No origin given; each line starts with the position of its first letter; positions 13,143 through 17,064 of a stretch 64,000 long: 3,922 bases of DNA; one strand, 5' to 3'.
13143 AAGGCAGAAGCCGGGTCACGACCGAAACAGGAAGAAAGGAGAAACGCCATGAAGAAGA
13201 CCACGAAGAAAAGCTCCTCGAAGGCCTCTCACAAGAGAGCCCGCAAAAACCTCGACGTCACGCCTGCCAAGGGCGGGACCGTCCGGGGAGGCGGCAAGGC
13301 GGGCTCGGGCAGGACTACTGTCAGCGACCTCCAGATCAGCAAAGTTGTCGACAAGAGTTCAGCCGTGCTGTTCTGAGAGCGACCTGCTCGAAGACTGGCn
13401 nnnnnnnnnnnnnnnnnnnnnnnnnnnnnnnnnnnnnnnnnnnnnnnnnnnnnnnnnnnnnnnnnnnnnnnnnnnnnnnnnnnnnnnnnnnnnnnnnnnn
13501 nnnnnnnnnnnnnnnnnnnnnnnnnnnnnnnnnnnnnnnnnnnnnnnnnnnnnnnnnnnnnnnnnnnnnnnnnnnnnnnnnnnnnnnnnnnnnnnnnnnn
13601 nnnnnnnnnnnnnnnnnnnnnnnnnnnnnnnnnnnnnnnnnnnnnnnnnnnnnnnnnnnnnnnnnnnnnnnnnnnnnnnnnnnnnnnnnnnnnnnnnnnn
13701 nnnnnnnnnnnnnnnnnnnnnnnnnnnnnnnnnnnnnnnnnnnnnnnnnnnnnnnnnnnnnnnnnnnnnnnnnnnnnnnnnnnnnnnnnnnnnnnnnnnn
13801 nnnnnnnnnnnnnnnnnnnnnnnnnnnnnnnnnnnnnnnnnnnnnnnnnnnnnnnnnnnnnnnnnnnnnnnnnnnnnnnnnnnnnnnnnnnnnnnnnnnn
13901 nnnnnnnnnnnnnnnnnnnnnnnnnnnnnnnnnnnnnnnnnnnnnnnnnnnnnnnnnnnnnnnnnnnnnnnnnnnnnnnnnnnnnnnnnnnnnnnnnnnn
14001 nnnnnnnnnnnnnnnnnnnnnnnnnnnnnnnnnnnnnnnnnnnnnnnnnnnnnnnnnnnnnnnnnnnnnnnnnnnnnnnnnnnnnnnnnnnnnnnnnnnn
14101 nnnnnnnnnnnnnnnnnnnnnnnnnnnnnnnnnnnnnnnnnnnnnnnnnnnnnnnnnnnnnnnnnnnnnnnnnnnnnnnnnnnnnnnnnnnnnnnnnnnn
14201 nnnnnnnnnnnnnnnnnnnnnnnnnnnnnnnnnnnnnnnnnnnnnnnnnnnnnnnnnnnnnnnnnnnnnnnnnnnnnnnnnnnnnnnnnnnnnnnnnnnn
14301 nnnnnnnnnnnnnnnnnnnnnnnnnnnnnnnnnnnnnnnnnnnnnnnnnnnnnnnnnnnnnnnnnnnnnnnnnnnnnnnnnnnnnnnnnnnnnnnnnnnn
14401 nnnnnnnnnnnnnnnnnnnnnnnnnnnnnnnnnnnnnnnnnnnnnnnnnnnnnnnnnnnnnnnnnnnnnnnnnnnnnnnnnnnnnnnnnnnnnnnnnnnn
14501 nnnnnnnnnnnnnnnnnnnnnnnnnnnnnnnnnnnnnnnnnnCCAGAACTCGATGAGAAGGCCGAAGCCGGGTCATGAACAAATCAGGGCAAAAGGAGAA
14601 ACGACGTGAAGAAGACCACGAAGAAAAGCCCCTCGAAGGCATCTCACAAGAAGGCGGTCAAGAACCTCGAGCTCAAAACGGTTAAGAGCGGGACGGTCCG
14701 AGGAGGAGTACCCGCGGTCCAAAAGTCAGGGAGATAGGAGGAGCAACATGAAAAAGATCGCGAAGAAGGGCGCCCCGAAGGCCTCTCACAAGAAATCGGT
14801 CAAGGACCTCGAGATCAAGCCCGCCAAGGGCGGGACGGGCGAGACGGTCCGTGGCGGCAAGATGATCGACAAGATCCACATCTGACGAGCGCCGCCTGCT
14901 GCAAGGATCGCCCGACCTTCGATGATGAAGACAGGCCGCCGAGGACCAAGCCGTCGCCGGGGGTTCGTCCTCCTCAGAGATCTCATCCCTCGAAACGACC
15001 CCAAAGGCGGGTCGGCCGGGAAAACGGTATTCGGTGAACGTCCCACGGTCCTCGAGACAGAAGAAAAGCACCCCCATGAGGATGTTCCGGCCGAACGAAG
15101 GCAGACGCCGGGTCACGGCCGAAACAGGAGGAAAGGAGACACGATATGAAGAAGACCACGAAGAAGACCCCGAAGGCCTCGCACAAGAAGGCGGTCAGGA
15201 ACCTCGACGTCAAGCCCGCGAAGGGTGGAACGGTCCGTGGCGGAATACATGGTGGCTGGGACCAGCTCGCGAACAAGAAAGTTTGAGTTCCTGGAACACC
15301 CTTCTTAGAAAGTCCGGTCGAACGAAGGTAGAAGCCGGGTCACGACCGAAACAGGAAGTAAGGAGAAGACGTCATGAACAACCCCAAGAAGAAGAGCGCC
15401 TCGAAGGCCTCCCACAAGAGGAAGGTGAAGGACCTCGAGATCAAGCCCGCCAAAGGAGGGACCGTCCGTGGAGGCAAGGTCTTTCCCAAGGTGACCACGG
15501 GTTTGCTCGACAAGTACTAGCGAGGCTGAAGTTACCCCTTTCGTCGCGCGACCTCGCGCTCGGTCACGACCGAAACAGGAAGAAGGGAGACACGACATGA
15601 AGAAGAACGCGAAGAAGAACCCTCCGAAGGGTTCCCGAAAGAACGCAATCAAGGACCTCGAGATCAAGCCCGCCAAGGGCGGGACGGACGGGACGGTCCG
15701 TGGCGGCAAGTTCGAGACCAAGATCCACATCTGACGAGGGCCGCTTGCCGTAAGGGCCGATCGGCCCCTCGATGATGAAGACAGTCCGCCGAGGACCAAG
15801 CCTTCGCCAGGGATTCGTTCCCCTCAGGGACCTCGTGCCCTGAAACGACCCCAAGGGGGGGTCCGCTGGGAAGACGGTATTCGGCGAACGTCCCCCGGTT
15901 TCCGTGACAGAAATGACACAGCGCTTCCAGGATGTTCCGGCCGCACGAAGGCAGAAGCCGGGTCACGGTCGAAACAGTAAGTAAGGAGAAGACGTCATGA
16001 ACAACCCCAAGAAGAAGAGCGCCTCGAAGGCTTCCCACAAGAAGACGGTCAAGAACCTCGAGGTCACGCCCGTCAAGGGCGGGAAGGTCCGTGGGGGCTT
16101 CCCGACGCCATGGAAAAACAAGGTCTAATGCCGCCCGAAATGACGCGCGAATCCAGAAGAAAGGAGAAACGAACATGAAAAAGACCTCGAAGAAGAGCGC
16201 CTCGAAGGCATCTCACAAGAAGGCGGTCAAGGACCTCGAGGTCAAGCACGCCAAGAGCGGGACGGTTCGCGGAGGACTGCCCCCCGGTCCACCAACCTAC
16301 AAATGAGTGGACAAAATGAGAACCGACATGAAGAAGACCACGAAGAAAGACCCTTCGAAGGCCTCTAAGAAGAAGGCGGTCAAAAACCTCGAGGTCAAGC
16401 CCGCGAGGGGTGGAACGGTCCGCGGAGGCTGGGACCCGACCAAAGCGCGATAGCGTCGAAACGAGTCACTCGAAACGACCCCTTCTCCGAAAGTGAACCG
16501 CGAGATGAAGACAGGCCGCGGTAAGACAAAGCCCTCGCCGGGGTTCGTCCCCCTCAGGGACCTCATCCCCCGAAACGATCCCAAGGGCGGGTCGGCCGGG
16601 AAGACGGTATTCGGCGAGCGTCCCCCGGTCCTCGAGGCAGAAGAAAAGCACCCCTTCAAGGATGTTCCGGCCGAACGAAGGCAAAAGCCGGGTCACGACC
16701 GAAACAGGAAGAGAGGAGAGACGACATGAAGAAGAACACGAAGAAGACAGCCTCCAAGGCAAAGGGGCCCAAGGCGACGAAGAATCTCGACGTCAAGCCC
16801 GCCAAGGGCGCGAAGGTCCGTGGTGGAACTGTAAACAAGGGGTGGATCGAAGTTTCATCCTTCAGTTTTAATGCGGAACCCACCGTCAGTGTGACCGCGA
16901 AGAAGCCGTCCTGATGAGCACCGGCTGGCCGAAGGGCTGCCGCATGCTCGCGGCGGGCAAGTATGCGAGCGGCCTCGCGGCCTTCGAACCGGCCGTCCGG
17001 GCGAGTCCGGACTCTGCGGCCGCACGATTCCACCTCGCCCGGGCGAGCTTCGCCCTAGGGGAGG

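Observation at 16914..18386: TPR-GT41 (O-GlcNAc-transferase-like) glycosyltransferase translationally coupled to a Ser/Thr-rich precursor; decayed second copy at the array end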

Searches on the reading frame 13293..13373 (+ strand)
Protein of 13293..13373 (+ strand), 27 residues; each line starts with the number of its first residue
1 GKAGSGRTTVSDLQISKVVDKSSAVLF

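Call 22: search_solved_structures(query=window:13293-13373:+, max_evalue=10, show_alignments=3)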
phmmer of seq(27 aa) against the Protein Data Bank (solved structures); distinct sequences matched with E-value up to 10: 3.
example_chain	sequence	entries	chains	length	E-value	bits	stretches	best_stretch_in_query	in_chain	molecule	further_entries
1y12_A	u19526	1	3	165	0.54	13.5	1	1-24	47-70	hypothetical protein PA0085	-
4kss_A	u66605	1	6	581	1.1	12.6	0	1-24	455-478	Type II secretion system protein E, hemolysin-coregulated protein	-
4ksr_A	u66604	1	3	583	1.2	12.4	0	1-24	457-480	Type II secretion system protein E, Hemolysin-coregulated protein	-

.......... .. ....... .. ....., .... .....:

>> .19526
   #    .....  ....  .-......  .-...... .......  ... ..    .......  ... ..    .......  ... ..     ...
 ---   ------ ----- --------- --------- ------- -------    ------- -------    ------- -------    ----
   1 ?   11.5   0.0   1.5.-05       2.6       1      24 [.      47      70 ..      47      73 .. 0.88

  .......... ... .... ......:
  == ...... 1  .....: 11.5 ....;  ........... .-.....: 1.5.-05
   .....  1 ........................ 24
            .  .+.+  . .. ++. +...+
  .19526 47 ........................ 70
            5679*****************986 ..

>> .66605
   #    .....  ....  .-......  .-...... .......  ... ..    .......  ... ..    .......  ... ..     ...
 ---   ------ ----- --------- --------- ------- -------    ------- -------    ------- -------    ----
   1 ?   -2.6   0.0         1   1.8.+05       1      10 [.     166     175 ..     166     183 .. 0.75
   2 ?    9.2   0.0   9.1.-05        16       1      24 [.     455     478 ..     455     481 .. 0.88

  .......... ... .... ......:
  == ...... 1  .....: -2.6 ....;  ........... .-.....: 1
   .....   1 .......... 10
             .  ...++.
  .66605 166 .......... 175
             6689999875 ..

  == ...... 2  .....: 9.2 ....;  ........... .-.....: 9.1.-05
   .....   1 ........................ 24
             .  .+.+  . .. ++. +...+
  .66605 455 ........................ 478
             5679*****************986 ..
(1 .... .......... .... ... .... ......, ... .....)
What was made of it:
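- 13191..13376 (+): Precursor 1: leader plus core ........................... (Hcp positions ~41-70). The only PDB hits are Hcp1 1y12 and two fusion constructs carrying the same Hcp1 (call 22).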

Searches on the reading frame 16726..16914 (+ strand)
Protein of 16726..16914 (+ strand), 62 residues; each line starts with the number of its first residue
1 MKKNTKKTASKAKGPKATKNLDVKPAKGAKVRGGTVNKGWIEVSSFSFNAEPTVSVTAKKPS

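Call 3: search_protein_families(library=pfam, proteins=[window:16726-16914:+], max_evalue=0.01)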
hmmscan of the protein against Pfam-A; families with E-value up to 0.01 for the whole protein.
window:16726-16914:+ (62 aa): 0 families

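Call 4: search_protein_families(library=ncbifam, proteins=[window:16726-16914:+], max_evalue=0.01)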
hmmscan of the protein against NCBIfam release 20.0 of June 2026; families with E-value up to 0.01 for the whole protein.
window:16726-16914:+ (62 aa): 0 families

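Call 23: search_protein_families(library=pfam, proteins=[window:16726-16911:+], max_evalue=10)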
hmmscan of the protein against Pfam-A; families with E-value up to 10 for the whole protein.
seq(62 aa): 0 families

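Call 48: search_protein_representatives(alignment_id=A3)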
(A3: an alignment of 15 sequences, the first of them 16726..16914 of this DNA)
Query: 15 sequences, 43 profile positions. Proteins with E-value up to 0.001 (for the whole library): 61; up to 1e-10: 35; up to 1e-30: 0. The best 61 are listed.
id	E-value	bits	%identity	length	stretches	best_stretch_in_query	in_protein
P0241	1.7e-20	88.9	-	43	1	1-41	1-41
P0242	1.9e-19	85.5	-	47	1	1-42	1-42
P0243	6.0e-19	83.9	-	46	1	1-35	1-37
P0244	3.1e-17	78.4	-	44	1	1-40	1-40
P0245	2.1e-16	75.8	-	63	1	1-38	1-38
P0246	2.7e-16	75.4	-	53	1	1-40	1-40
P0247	3.5e-16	75.1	-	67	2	1-39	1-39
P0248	7.6e-16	74.0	-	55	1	1-36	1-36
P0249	1.0e-15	73.6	-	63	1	1-38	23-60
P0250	2.4e-15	72.4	-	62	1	1-41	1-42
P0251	2.5e-15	72.4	-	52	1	1-36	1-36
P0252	1.0e-14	70.4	-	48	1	1-36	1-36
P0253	1.3e-14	70.1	-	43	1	1-37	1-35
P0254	1.9e-14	69.5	-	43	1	1-38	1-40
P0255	2.5e-14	69.2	-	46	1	1-37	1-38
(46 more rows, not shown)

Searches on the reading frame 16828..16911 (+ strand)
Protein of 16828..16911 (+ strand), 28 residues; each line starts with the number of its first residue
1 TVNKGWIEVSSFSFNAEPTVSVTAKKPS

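Call 21: search_solved_structures(query=window:16828-16911:+, max_evalue=10, show_alignments=3)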
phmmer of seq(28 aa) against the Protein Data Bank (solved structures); distinct sequences matched with E-value up to 10: 1.
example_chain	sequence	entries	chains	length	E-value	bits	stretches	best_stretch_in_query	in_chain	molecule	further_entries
4w64_A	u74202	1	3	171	0.6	13.6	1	3-24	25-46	Type VI secretion system effector, Hcp1 family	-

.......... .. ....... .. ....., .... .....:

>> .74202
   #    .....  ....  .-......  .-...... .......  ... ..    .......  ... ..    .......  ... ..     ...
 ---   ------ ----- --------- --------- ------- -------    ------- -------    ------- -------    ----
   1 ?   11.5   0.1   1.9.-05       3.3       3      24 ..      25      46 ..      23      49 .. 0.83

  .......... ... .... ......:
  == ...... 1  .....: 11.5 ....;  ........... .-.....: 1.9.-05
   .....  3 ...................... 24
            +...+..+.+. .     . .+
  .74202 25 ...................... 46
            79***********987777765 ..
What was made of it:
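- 16726..16914 (+): Precursor P10: leader plus core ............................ (Hcp beta-2 strand, positions ~21-39). The only PDB hit is Hcp1 4w64 residues 25-46 (call 21).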
